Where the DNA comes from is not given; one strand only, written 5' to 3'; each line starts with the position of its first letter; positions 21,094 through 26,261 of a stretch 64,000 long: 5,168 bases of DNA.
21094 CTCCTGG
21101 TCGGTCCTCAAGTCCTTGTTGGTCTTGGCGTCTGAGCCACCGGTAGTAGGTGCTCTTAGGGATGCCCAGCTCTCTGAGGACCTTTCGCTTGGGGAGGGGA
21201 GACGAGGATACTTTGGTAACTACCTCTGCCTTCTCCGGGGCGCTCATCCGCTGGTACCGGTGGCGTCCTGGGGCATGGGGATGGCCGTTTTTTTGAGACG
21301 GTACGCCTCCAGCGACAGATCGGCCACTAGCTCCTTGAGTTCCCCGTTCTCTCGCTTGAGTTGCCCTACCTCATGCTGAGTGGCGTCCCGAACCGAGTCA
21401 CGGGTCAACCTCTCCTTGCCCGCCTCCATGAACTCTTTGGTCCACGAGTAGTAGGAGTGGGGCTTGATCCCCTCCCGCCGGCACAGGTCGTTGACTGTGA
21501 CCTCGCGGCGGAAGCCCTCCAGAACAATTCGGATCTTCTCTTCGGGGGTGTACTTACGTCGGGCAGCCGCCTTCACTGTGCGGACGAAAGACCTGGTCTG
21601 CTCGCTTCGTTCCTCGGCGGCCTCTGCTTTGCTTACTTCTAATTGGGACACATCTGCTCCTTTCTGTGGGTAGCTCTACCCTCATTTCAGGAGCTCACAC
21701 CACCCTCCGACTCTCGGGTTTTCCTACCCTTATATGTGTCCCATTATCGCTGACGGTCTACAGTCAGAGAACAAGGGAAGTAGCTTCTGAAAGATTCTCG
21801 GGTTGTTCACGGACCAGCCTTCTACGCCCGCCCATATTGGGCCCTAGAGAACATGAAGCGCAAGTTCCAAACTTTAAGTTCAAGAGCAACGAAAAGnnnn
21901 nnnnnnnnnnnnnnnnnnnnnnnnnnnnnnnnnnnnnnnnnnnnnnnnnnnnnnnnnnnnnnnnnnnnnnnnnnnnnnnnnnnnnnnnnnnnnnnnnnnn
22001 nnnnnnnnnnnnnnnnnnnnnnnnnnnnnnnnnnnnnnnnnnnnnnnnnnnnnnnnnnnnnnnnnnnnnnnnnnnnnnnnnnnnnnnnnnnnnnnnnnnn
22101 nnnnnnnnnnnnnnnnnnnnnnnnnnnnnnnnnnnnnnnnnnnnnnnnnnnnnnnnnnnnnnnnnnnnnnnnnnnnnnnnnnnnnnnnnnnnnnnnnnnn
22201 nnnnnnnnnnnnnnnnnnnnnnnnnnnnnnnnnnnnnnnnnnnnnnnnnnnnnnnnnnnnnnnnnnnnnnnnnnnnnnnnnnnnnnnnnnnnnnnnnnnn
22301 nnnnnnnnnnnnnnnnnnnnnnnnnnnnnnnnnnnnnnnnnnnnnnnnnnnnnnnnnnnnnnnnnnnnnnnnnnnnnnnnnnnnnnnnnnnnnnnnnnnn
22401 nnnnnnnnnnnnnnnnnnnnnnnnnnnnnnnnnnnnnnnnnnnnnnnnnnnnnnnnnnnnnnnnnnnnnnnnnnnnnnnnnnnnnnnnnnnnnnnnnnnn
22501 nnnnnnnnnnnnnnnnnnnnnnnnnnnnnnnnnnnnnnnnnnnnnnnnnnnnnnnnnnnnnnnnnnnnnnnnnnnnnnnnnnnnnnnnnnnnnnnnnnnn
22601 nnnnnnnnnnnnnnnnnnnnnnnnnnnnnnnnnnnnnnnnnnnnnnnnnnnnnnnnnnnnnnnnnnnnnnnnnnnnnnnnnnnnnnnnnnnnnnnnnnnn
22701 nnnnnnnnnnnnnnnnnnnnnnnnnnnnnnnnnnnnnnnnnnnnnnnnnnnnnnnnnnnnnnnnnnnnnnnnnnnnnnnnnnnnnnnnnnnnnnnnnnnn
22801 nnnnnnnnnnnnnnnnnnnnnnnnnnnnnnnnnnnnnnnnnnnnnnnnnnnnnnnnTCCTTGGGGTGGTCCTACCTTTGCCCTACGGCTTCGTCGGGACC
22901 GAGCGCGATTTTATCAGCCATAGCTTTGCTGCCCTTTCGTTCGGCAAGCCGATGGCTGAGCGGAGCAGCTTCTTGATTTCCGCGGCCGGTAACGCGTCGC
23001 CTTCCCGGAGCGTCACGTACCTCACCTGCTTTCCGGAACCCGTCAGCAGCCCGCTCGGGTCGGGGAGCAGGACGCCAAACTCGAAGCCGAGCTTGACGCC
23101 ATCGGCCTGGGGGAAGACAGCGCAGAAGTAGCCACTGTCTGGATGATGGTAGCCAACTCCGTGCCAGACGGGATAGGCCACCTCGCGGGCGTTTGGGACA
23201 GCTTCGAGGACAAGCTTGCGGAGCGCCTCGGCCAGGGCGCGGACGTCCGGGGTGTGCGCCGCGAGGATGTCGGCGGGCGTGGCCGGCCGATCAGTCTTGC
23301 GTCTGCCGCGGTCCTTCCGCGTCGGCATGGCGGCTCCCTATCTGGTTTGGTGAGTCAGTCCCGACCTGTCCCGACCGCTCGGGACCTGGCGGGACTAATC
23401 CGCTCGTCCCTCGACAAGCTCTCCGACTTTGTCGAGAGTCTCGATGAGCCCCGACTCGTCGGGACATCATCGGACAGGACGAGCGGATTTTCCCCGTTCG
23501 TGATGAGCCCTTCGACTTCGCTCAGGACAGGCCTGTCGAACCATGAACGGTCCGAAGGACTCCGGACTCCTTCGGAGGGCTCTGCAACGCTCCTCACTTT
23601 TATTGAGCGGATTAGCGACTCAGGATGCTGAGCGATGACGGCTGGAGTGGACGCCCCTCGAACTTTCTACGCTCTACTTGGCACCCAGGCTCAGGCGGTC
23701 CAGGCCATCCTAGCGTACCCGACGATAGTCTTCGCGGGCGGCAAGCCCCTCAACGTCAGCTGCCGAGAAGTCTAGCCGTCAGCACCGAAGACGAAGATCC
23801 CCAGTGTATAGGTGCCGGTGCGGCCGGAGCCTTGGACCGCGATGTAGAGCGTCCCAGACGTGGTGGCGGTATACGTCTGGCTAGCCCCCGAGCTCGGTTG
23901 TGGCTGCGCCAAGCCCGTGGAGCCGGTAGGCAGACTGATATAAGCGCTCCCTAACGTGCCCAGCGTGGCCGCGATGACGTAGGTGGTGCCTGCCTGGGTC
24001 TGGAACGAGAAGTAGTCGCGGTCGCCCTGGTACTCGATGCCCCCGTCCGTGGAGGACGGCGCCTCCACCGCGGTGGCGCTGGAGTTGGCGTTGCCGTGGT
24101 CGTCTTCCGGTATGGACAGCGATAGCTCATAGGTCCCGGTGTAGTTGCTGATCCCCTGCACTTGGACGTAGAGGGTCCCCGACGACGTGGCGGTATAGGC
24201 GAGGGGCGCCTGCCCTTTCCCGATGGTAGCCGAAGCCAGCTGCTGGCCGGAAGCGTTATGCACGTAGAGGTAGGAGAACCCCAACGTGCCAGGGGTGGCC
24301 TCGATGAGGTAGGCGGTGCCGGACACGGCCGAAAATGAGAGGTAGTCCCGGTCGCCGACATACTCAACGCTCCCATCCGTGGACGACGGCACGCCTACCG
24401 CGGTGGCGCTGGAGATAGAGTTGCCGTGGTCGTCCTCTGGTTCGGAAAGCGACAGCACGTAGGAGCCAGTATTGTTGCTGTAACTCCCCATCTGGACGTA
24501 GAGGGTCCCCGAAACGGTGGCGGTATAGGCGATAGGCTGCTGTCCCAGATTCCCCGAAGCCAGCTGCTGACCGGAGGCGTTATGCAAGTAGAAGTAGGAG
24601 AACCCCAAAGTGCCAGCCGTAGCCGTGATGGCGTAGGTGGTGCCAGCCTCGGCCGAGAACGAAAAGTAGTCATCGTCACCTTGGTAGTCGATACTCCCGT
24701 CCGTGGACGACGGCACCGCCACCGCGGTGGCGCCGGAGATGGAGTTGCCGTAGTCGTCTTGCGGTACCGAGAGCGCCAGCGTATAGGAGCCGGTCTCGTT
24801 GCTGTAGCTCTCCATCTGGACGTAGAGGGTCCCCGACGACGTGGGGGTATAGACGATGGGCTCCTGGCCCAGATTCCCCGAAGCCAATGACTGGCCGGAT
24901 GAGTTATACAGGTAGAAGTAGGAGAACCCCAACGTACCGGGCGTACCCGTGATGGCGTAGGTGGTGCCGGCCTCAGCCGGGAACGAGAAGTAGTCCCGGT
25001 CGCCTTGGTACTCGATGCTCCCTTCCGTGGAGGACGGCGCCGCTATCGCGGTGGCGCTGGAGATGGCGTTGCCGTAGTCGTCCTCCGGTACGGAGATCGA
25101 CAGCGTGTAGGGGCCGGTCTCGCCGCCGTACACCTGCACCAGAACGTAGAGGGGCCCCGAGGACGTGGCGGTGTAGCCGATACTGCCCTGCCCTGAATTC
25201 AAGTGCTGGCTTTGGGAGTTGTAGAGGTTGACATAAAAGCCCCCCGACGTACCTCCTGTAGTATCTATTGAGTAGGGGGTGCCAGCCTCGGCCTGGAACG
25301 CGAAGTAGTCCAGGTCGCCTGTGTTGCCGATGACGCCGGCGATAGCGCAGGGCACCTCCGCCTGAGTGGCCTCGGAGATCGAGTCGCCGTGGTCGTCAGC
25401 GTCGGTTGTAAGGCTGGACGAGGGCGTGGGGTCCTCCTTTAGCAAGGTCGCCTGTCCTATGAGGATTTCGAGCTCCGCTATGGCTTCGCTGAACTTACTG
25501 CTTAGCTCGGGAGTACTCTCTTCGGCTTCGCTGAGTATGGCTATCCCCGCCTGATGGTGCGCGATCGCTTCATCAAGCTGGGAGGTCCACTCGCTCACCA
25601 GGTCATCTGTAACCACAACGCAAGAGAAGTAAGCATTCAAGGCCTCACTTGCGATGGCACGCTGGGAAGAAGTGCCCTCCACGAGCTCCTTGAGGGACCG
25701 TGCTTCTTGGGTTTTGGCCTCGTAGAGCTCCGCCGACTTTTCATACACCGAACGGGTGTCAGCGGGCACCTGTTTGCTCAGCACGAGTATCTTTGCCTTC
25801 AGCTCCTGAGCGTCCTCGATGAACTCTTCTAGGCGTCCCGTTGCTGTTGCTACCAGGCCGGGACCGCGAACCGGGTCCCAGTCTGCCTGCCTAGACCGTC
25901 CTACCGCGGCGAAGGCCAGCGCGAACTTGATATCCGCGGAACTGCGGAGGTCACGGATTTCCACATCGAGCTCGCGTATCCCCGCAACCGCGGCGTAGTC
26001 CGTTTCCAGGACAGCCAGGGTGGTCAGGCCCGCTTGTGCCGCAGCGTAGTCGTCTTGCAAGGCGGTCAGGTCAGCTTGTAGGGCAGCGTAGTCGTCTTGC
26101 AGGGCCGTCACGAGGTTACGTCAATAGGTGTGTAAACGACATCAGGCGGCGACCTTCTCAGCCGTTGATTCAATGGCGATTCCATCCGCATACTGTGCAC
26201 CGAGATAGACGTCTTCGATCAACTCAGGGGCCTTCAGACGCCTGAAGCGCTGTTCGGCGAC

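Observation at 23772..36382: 7.5-kb inversion between two inverted IS256 copies that split a large lipoprotein gene; 8-bp target duplications sit in inverted configuration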

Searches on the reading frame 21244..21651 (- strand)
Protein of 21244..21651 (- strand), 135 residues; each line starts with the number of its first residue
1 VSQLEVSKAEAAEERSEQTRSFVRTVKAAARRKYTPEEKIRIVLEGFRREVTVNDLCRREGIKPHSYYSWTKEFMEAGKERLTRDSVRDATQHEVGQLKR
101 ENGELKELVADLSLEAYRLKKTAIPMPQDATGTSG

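Call 8: search_protein_families(library=pfam, proteins=[window:21244-21651:-])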
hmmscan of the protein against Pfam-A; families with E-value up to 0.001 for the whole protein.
window:21244-21651:- (135 aa): 1 family
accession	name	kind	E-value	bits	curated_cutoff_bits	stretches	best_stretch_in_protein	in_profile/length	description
PF01527.26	HTH_Tnp_1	-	6.2e-14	52.4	24.1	1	30-102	3-74/75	Transposase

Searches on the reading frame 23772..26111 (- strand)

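Call 8: search_protein_families(library=pfam, proteins=[window:23772-26111:-])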
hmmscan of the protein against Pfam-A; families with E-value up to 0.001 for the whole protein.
window:23772-26111:- (779 aa): 2 families
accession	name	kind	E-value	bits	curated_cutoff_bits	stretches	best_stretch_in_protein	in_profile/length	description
PF04151.21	PPC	-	1.2e-17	65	25.9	1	268-326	3-69/70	Bacterial pre-peptidase C-terminal domain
PF16946.11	Porin_OmpG_1_2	-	0.00012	21.9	23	0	262-300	152-186/294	OMPG-porin 1 family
